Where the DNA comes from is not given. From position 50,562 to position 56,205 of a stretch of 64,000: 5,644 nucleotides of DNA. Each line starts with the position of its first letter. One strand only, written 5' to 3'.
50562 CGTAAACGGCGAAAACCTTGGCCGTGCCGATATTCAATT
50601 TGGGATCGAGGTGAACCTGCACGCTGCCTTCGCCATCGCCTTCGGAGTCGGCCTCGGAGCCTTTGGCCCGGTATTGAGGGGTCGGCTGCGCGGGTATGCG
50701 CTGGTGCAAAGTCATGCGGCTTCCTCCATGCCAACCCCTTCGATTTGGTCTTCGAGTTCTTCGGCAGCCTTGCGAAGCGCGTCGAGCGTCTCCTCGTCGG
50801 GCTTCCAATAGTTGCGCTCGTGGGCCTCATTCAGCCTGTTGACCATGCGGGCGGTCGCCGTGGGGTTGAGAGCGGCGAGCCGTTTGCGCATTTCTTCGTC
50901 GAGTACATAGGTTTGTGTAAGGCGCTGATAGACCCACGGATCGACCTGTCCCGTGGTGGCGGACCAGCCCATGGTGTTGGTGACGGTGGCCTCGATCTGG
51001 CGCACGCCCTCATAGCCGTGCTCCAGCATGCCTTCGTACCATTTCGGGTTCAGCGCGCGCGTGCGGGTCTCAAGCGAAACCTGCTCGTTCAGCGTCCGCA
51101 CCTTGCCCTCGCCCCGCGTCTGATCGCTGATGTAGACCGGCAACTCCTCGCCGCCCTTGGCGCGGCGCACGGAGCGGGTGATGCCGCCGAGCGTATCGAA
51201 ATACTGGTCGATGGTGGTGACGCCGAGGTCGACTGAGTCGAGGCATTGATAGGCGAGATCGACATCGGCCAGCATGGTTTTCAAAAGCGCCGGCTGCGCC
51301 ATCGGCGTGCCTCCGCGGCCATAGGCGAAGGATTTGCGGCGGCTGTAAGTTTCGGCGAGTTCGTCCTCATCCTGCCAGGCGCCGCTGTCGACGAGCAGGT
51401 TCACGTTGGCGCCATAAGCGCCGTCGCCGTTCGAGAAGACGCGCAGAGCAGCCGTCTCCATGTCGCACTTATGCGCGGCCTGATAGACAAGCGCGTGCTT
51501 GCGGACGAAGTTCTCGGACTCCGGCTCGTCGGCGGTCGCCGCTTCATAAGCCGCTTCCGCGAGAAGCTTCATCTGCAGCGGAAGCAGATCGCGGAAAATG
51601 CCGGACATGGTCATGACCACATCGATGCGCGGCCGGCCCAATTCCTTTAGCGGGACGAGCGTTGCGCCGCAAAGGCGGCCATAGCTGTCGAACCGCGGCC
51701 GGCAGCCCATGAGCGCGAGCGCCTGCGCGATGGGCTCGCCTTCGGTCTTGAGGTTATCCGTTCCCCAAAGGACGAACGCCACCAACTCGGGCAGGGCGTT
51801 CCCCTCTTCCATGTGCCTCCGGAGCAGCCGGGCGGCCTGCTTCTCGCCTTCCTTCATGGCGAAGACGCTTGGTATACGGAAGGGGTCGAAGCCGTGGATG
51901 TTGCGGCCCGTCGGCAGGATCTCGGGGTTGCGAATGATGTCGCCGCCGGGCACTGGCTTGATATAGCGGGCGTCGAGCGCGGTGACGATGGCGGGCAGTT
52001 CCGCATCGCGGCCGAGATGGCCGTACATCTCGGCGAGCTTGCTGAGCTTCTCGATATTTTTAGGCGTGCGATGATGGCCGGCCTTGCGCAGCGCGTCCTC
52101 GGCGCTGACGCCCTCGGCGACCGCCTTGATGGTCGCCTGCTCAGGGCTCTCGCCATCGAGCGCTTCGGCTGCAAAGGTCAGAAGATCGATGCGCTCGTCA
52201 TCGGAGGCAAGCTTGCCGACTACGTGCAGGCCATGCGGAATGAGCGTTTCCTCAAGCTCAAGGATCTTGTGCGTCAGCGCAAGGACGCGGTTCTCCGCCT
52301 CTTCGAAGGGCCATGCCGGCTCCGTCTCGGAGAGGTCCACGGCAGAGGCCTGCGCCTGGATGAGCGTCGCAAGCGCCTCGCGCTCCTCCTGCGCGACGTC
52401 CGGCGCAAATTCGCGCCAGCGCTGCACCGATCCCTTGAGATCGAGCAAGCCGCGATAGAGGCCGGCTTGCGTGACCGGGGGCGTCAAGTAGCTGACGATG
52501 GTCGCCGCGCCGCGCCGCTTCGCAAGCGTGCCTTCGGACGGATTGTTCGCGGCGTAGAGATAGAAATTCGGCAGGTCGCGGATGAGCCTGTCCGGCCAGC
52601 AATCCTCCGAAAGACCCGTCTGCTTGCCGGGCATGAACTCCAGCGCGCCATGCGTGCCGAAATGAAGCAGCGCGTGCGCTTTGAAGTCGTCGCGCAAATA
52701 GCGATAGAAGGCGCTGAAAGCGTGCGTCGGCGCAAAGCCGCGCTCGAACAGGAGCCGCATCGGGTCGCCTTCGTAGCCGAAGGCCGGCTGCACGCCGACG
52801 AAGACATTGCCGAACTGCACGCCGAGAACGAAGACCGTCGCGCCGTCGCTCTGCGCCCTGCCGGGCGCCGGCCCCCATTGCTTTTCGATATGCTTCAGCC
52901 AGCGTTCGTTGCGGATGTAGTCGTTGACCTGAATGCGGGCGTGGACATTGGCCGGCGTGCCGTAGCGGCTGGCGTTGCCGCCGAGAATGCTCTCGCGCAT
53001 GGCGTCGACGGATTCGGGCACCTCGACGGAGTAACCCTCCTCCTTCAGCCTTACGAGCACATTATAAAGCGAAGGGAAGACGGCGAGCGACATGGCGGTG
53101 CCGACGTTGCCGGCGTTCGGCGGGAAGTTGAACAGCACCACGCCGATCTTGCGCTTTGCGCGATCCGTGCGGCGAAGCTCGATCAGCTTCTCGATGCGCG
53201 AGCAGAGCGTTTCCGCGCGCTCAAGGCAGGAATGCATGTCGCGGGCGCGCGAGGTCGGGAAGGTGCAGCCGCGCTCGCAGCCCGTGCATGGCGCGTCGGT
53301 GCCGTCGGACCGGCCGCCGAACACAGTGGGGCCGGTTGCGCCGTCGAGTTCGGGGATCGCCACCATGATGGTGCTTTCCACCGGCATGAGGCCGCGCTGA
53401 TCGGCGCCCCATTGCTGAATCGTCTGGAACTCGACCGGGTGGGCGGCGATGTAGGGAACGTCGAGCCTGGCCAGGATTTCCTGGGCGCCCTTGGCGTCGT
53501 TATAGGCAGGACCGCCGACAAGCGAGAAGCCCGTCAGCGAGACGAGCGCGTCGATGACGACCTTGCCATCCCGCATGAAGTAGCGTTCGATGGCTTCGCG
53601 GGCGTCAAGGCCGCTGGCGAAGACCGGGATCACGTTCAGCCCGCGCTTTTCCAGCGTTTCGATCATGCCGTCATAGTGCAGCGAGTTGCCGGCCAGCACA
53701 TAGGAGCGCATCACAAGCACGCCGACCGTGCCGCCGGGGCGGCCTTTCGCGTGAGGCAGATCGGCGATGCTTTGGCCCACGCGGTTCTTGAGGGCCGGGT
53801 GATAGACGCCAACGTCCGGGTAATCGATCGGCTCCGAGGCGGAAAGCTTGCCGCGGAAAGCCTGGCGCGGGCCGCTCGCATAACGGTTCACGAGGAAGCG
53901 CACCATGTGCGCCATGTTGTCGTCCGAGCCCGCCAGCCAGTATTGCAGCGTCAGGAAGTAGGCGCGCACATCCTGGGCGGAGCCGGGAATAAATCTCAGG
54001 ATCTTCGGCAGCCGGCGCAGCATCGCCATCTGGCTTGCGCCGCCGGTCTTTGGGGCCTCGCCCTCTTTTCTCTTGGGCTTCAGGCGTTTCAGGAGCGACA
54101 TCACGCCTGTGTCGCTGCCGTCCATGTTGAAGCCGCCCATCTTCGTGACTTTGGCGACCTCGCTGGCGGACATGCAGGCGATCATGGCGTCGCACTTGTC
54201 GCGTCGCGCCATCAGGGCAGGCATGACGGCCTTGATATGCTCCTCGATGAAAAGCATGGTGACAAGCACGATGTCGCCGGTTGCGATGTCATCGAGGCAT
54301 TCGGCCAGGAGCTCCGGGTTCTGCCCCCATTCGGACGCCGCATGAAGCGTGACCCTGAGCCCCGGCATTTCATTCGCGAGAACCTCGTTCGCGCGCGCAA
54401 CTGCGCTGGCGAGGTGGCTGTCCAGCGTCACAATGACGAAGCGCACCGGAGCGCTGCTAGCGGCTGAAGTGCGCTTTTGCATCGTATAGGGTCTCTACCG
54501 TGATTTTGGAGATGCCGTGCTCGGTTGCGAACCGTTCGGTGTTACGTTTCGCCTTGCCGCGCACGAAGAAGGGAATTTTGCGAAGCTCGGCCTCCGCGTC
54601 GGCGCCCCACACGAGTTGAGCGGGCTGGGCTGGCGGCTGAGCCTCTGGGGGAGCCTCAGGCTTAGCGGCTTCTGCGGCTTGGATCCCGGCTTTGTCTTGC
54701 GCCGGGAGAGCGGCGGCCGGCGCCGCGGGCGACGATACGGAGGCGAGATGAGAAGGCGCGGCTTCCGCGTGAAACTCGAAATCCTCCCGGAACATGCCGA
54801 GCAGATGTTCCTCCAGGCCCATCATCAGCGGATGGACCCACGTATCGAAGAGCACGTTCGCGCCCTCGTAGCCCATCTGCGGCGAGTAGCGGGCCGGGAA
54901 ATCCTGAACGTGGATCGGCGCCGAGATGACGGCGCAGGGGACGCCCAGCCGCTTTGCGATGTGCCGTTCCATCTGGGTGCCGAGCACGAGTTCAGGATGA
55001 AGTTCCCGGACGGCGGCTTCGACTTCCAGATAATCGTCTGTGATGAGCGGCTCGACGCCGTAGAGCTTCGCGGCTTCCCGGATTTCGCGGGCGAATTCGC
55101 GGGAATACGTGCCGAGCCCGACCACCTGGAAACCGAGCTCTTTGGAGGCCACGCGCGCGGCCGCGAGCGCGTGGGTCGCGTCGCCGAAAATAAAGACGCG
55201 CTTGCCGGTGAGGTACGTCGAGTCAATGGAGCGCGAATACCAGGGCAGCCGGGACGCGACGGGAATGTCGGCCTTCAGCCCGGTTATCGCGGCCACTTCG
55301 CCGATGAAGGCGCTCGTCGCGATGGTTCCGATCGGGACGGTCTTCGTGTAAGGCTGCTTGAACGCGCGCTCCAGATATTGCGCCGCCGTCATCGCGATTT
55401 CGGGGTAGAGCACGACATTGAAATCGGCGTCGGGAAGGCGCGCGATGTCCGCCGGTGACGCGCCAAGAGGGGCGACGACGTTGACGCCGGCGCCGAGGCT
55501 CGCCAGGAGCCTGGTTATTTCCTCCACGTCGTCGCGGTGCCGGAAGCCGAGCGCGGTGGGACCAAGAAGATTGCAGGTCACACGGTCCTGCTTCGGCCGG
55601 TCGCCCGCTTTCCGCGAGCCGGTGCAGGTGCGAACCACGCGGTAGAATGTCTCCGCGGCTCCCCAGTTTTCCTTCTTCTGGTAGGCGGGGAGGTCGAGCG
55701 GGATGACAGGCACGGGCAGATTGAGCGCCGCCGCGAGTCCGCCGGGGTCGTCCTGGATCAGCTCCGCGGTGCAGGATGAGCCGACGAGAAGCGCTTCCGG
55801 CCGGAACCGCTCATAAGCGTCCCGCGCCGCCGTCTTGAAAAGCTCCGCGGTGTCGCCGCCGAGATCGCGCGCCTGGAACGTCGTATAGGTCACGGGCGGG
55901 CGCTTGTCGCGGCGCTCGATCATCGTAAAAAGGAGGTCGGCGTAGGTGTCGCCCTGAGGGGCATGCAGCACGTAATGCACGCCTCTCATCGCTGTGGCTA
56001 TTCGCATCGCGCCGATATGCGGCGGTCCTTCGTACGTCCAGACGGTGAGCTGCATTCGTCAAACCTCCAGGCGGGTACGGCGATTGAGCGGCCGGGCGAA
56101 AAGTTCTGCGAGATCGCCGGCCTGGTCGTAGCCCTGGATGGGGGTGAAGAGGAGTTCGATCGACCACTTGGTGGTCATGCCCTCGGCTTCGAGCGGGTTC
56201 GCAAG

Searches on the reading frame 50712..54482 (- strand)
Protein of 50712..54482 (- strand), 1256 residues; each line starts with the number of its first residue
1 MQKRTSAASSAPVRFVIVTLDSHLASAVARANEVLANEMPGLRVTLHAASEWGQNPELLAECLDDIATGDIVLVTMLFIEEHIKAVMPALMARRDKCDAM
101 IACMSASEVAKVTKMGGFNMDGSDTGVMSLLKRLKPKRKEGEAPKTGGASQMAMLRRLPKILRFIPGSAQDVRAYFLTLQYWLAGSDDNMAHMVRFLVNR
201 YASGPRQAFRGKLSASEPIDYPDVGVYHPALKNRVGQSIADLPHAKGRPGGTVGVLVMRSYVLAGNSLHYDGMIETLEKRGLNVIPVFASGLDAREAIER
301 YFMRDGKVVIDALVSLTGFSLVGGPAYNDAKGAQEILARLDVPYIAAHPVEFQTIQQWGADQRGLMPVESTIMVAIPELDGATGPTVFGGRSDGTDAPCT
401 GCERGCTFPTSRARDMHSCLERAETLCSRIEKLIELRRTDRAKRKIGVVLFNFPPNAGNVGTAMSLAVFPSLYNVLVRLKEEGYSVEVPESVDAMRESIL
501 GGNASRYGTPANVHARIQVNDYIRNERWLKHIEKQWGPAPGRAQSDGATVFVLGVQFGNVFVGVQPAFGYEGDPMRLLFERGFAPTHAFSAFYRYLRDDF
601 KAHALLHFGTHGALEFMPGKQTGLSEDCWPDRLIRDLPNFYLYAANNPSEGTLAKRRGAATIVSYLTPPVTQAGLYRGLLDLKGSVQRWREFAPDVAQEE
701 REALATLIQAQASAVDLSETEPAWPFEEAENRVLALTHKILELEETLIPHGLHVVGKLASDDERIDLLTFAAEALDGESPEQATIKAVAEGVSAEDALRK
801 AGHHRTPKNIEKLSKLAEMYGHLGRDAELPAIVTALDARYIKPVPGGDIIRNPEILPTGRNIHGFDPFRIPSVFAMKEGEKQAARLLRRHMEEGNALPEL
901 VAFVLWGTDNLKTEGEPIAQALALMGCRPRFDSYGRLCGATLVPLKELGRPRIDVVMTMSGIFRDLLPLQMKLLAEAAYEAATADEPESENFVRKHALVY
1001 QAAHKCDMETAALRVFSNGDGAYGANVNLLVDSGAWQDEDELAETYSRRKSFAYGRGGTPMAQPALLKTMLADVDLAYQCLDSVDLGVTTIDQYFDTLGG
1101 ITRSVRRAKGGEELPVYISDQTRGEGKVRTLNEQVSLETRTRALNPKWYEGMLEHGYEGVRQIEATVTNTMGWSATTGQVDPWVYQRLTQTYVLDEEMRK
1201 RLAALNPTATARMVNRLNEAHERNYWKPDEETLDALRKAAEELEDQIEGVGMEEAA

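Call 8: search_protein_families(library=ncbifam, max_evalue=1e-10, proteins=[window:50712-54482:-])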
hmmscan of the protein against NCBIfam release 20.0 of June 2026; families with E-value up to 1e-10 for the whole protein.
window:50712-54482:- (1256 aa): 9 families
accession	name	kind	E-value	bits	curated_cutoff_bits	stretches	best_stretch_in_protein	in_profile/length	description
NF009942.0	PRK13405.1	equivalog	0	2180.9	1166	1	1-1253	1-1244/1245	magnesium chelatase subunit H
TIGR02025.1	BchH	equivalog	0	1568.4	829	2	14-816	2-778/1271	magnesium chelatase subunit H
NF009140.0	PRK12493.1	equivalog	0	1383.1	1300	2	10-790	15-786/1313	magnesium chelatase subunit H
NF004646.0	PRK05989.2-4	equivalog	5.9e-188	626.9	1468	2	779-1249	775-1242/1277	cobaltochelatase subunit CobN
TIGR02257.1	cobalto_cobN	equivalog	5.8e-175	584.2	822.05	2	825-1242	811-1223/1226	cobaltochelatase subunit CobN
NF008973.0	PRK12321.1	equivalog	2.7e-152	508.9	1235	1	180-1241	140-1102/1105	cobaltochelatase subunit CobN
NF004643.0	PRK05989.2-1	equivalog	7.3e-151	504.3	1926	1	184-1249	100-1159/1184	cobaltochelatase subunit CobN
NF004644.0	PRK05989.2-2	equivalog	3.2e-145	485.7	1248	1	180-1247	124-1192/1289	cobaltochelatase subunit CobN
NF004645.0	PRK05989.2-3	equivalog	1.2e-123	413.9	1619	2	530-1238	678-1428/1597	cobaltochelatase subunit CobN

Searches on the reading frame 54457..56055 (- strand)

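Call 8: search_protein_families(library=ncbifam, max_evalue=1e-10, proteins=[window:54457-56055:-])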
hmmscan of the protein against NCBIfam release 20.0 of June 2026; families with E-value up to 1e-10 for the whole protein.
window:54457-56055:- (532 aa): 7 families
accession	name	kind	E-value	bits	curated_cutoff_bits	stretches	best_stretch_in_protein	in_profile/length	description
NF002790.0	PRK02910.1-4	equivalog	6.4e-244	810.5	912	1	1-531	1-529/530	ferredoxin:protochlorophyllide reductase (ATP-dependent) subunit B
TIGR01278.1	DPOR_BchB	equivalog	3.7e-190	633.1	490.35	1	1-531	1-512/512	ferredoxin:protochlorophyllide reductase (ATP-dependent) subunit B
NF002789.0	PRK02910.1-3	equivalog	8.8e-134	447.3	509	1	1-530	1-533/535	ferredoxin:protochlorophyllide reductase (ATP-dependent) subunit B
TIGR02014.1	BchZ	equivalog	4.7e-21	75.2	529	1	15-263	13-252/468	chlorophyllide a reductase subunit Z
TIGR01283.1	nifE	equivalog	1.3e-14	53.6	505.1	1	71-374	108-417/459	nitrogenase iron-molybdenum cofactor biosynthesis protein NifE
TIGR01862.1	N2-ase-Ialpha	subfamily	1.6e-13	50.1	486.05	1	21-399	47-426/444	nitrogenase component I subunit alpha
TIGR01286.1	nifK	equivalog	2.3e-11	42.8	427.3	0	198-428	274-512/516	nitrogenase molybdenum-iron protein subunit beta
